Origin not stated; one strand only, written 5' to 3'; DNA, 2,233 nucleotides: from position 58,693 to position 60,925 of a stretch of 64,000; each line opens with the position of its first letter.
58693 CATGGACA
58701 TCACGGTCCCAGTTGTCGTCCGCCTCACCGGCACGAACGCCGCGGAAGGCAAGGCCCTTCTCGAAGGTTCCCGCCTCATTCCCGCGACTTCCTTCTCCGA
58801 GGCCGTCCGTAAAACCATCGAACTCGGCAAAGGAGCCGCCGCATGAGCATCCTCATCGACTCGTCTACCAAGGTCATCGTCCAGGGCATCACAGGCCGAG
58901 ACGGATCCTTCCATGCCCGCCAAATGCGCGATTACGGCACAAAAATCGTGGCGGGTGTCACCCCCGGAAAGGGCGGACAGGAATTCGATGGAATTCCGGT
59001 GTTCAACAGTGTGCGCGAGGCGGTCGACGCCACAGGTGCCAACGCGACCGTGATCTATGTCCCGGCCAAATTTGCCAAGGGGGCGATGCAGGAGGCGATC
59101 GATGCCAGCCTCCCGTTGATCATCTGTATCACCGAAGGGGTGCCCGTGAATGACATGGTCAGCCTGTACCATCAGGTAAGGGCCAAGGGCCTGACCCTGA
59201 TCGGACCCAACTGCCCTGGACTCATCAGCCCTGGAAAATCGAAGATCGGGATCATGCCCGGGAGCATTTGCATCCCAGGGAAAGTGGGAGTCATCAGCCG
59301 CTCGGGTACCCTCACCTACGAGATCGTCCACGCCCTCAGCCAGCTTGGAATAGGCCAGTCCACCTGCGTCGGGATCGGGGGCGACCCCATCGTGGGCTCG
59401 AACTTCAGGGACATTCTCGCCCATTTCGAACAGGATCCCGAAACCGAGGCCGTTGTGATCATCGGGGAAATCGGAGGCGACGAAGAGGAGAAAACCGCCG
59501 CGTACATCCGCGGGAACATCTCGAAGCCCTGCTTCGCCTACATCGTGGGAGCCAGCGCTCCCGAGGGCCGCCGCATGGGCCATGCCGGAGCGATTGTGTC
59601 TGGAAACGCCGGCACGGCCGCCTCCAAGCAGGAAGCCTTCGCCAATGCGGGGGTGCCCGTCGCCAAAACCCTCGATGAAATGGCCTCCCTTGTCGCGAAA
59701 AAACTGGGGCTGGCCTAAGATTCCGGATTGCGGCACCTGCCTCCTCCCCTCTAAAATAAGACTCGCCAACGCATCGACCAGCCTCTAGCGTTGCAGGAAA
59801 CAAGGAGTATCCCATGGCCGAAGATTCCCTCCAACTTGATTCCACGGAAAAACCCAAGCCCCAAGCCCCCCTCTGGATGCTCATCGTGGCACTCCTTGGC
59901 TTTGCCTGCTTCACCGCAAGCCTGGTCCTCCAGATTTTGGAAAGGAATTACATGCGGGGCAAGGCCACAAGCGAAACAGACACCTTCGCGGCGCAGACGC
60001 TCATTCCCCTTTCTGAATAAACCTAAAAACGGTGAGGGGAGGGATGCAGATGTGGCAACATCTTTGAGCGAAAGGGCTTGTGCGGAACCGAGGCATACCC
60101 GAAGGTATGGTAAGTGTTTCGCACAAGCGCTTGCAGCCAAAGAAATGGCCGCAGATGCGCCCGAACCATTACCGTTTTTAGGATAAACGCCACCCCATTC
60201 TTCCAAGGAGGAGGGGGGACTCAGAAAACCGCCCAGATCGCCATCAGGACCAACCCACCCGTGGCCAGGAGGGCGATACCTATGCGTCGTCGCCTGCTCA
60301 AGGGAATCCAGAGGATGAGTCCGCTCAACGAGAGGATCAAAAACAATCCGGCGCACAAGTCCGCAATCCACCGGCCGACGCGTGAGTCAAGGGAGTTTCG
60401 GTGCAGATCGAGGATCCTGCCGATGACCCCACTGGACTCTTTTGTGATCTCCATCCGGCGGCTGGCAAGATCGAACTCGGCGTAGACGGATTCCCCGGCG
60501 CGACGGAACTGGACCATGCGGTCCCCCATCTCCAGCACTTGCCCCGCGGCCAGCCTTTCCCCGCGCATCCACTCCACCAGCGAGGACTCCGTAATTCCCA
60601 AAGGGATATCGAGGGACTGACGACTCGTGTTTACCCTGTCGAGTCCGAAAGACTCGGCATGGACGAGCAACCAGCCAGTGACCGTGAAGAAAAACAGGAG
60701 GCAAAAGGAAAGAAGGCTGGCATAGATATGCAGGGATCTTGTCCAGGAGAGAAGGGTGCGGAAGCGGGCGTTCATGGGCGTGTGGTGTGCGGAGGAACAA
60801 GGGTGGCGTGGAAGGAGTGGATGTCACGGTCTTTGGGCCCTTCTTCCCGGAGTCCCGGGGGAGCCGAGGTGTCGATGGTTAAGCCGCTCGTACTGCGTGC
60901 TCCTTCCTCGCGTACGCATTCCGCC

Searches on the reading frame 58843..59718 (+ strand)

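Call 80: search_protein_families(library=pfam, proteins=[window:58843-59718:+], max_evalue=0.001)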
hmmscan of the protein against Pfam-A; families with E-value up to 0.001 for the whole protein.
window:58843-59718:+ (291 aa): 4 families
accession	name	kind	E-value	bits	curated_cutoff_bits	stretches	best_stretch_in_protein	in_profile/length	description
PF02629.25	CoA_binding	-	4.6e-30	104.7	22.3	1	7-99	2-97/97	CoA binding domain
PF00549.24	Ligase_CoA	-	1.1e-20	74.5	24.5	1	151-270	1-126/128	CoA-ligase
PF13607.11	Succ_CoA_lig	-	1.1e-14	54.8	27.4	1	145-284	1-135/138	Succinyl-CoA ligase like flavodoxin domain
PF13380.12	CoA_binding_2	-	1.4e-06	29.2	22.8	1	18-128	13-114/116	CoA binding domain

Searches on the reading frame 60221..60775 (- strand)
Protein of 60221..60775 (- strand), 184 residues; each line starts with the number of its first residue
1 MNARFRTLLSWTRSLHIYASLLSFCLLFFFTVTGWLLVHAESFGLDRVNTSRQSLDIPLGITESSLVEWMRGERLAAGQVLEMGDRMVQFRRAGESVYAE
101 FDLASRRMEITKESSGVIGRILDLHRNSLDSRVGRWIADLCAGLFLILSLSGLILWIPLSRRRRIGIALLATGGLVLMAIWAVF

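Call 80: search_protein_families(library=pfam, proteins=[window:60221-60775:-], max_evalue=0.001)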
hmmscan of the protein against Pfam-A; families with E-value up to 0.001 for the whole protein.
window:60221-60775:- (184 aa): 2 families
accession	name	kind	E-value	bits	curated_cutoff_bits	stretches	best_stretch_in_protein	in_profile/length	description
PF16357.10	PepSY_TM_like_2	-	4.3e-18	66.5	27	1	11-183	2-194/197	Putative PepSY_TM-like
PF03929.21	PepSY_TM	-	6.5e-12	46.3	28.8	1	14-163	2-163/295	PepSY-associated TM region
